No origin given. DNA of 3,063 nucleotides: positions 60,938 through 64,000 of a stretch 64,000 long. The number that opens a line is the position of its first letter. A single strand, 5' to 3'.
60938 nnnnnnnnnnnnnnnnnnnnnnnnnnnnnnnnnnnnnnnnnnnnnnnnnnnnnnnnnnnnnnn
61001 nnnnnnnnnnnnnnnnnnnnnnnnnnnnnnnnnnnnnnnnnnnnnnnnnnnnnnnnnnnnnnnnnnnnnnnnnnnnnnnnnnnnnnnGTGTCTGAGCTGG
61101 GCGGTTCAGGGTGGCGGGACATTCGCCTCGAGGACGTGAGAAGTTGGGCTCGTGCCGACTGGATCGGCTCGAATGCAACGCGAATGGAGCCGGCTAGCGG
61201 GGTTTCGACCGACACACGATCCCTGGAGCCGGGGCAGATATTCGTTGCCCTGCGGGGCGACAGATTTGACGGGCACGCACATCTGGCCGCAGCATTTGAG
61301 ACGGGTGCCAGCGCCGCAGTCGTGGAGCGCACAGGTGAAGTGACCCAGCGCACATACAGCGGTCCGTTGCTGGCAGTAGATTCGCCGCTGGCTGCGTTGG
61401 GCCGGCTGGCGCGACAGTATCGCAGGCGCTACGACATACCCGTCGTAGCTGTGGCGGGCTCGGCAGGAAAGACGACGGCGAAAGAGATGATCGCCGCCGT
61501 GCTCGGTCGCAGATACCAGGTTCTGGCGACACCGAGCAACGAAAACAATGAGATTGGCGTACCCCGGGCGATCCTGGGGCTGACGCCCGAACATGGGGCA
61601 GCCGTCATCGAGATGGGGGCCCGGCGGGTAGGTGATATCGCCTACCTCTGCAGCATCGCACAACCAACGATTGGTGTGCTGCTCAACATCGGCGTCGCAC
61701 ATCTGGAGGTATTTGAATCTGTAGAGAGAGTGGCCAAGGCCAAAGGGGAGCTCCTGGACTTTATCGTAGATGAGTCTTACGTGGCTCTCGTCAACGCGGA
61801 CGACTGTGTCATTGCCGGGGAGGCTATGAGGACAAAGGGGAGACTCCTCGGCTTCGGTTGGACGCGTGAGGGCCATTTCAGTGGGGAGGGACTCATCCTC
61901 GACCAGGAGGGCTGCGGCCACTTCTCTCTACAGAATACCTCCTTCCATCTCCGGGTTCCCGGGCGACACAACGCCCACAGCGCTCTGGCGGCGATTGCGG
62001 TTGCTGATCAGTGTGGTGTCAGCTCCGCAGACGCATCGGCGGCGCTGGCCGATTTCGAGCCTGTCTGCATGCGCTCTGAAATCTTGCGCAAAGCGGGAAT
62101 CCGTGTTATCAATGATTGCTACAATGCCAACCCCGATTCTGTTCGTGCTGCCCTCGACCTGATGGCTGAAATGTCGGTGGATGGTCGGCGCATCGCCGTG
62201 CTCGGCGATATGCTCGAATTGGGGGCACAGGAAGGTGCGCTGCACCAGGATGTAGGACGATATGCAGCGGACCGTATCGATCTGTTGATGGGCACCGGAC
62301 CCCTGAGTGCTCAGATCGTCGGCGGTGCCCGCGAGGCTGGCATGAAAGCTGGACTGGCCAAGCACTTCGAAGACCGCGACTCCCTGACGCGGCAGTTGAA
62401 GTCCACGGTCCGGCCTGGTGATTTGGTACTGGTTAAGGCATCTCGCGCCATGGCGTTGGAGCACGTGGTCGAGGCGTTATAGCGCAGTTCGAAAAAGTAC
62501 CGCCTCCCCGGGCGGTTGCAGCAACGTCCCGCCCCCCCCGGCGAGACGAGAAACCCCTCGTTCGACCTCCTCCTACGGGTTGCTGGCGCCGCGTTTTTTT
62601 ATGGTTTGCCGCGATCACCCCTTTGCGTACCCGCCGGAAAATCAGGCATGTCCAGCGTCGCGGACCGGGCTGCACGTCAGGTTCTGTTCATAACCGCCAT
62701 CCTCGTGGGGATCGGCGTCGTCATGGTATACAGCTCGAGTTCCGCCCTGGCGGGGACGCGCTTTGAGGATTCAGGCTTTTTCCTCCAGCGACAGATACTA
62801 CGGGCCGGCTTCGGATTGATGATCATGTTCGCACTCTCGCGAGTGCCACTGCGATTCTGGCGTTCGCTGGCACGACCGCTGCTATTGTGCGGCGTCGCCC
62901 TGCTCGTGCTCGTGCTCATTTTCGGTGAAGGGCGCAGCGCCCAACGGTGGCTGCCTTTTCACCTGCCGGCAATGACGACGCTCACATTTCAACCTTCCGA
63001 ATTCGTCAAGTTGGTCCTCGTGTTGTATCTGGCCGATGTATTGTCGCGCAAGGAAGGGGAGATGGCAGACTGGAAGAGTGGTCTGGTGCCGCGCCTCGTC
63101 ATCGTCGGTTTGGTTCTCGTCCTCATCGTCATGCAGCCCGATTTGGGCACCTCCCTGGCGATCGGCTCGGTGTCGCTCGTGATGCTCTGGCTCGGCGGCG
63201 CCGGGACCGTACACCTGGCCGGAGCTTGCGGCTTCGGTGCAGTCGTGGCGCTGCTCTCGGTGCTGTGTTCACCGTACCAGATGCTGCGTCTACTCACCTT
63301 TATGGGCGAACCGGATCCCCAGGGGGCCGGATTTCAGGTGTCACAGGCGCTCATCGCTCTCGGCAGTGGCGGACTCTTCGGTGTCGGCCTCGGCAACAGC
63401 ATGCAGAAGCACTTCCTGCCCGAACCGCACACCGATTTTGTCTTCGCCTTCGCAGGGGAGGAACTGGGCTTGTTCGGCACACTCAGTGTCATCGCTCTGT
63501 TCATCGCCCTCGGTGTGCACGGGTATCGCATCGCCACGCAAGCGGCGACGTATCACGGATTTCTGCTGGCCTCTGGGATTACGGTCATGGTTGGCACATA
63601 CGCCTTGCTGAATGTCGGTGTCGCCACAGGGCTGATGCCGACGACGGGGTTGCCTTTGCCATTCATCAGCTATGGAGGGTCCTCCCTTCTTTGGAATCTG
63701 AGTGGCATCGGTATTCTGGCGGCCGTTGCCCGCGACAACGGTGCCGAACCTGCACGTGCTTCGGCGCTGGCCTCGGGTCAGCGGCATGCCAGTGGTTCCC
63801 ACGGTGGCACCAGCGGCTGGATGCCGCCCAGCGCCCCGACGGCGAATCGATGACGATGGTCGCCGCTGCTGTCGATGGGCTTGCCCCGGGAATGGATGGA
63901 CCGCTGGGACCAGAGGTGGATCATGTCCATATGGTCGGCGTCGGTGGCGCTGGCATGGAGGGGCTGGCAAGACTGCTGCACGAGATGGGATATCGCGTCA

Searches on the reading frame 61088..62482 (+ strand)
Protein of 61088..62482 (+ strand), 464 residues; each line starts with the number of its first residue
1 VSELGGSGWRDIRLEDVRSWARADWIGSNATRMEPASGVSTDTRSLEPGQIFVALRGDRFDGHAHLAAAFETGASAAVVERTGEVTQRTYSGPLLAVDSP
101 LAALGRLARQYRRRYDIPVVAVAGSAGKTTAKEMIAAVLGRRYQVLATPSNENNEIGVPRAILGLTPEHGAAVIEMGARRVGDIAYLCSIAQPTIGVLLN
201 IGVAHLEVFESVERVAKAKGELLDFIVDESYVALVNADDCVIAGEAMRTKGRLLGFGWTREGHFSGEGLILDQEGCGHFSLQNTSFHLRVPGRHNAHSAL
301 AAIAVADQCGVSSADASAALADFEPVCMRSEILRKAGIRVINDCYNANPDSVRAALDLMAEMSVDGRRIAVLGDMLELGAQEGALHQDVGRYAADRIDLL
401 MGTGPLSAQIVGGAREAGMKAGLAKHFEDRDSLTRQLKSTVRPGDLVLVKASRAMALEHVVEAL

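Call 33: search_protein_families(library=pfam, proteins=[window:61088-62482:+], max_evalue=0.001)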
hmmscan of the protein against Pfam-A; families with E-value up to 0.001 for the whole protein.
window:61088-62482:+ (464 aa): 3 families
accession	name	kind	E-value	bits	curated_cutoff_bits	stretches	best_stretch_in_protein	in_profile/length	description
PF08245.18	Mur_ligase_M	-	1.9e-35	123.1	24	1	122-306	1-200/200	Mur ligase middle domain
PF02875.26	Mur_ligase_C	-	2.7e-24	86.9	28.4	1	328-453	1-127/127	Mur ligase, glutamate ligase domain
PF01225.30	Mur_ligase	-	1e-06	29.4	21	1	37-112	3-95/95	Mur ligase family, catalytic domain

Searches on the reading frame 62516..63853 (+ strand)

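Call 33: search_protein_families(library=pfam, proteins=[window:62516-63853:+], max_evalue=0.001)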
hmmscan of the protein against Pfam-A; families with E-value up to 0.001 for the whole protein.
window:62516-63853:+ (445 aa): 1 family
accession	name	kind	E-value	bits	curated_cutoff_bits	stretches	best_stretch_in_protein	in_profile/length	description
PF01098.24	FTSW_RODA_SPOVE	-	1.7e-97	327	26.4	1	55-407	2-353/356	Cell cycle protein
